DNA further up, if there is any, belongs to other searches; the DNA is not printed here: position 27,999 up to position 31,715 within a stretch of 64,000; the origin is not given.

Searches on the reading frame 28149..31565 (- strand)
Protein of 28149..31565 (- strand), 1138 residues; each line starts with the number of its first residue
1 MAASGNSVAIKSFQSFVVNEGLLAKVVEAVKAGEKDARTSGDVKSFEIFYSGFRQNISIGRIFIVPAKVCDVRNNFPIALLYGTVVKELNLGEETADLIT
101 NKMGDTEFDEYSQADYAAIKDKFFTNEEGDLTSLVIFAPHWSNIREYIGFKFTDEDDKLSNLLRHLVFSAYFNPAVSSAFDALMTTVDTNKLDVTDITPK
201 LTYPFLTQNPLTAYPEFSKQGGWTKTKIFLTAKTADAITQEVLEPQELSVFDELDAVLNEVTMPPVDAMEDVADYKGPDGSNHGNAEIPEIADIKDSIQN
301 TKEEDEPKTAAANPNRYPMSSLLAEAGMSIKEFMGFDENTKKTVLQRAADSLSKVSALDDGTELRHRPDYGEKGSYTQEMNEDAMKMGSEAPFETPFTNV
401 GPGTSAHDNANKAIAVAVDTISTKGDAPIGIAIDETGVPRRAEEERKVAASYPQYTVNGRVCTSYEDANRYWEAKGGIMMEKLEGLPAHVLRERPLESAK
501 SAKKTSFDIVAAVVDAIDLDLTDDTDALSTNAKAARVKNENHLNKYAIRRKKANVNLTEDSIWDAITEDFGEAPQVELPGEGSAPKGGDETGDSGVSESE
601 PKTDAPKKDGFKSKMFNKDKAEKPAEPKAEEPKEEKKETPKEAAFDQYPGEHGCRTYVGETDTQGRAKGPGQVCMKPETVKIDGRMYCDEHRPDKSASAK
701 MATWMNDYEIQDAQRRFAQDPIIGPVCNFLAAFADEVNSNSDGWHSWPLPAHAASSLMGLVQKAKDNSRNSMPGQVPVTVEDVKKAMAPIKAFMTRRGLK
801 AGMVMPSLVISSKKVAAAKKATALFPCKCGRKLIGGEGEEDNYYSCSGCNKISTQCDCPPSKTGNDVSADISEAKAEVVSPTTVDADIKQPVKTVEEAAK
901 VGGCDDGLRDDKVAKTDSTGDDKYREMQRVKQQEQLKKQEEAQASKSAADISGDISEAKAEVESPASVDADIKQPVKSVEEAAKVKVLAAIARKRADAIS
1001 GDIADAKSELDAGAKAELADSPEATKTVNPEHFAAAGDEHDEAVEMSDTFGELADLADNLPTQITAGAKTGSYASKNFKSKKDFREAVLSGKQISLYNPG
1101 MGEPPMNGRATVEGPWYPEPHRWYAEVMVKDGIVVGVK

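Call 33: search_protein_families(library=pfam, proteins=[window:28149-31565:-], max_evalue=0.001)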
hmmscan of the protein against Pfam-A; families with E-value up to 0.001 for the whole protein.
window:28149-31565:- (1138 aa): 0 families

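Call 34: search_protein_families(library=phrogs, proteins=[window:28149-31565:-], max_evalue=0.001)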
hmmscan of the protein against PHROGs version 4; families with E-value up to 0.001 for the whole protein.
window:28149-31565:- (1138 aa): 1 family
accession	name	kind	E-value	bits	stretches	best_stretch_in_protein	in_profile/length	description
phrog_22197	-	unknown function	5.6e-13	50.1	1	705-807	1-103/187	-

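Call 64: search_dna_similar(query=window:28149-31565:-, collection=phages, mode=protein, max_rows=6)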
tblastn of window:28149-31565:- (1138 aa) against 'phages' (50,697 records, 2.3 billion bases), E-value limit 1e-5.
Records with a match: 7; places in all: 10; records where one place covers at least 80% of the query: 0.
Best place of each record, by identity: <60% 7.
By first word of the organism name: Microbacterium 2; Arthrobacter 2; Pseudomonas 2; Tunturiibacter 1.
By host as written in the record: Microbacterium paraoxydans NRRL B-14843 2; Tunturiibacter psychrotolerans X4BP1 1; Arthrobacter globiformis B-2979 1; Pseudomonas aeruginosa PAO-1 1; Arthrobacter sp. ATCC 21022 1; Pseudomonas aeruginosa 1.
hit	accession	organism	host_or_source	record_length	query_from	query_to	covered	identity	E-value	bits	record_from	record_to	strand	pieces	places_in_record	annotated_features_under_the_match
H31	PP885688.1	Tunturiibacter phage Tunturi_5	Tunturiibacter psychrotolerans X4BP1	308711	4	254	22%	45.9%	4e-63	243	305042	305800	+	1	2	DarB-like antirestriction protein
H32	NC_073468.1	Microbacterium phage Pumpernickel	Microbacterium paraoxydans NRRL B-14843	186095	669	798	11%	31.8%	2e-6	59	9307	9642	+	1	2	23: hypothetical protein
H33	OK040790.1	Microbacterium phage Pumpernickel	Microbacterium paraoxydans NRRL B-14843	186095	669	798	11%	31.8%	2e-6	59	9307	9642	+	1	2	23: hypothetical protein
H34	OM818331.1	Arthrobacter phage BruhMoment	Arthrobacter globiformis B-2979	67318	680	796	10%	30.6%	2e-6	59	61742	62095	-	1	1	101: hypothetical protein | 102: hypothetical protein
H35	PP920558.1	Pseudomonas phage Lucjan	Pseudomonas aeruginosa PAO-1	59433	1052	1135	7%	40.0%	8e-11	73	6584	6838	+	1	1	hypothetical protein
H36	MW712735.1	Arthrobacter phage Rizwana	Arthrobacter sp. ATCC 21022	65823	705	798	8%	32.0%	2e-6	58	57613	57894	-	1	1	83: hypothetical protein | 84: hypothetical protein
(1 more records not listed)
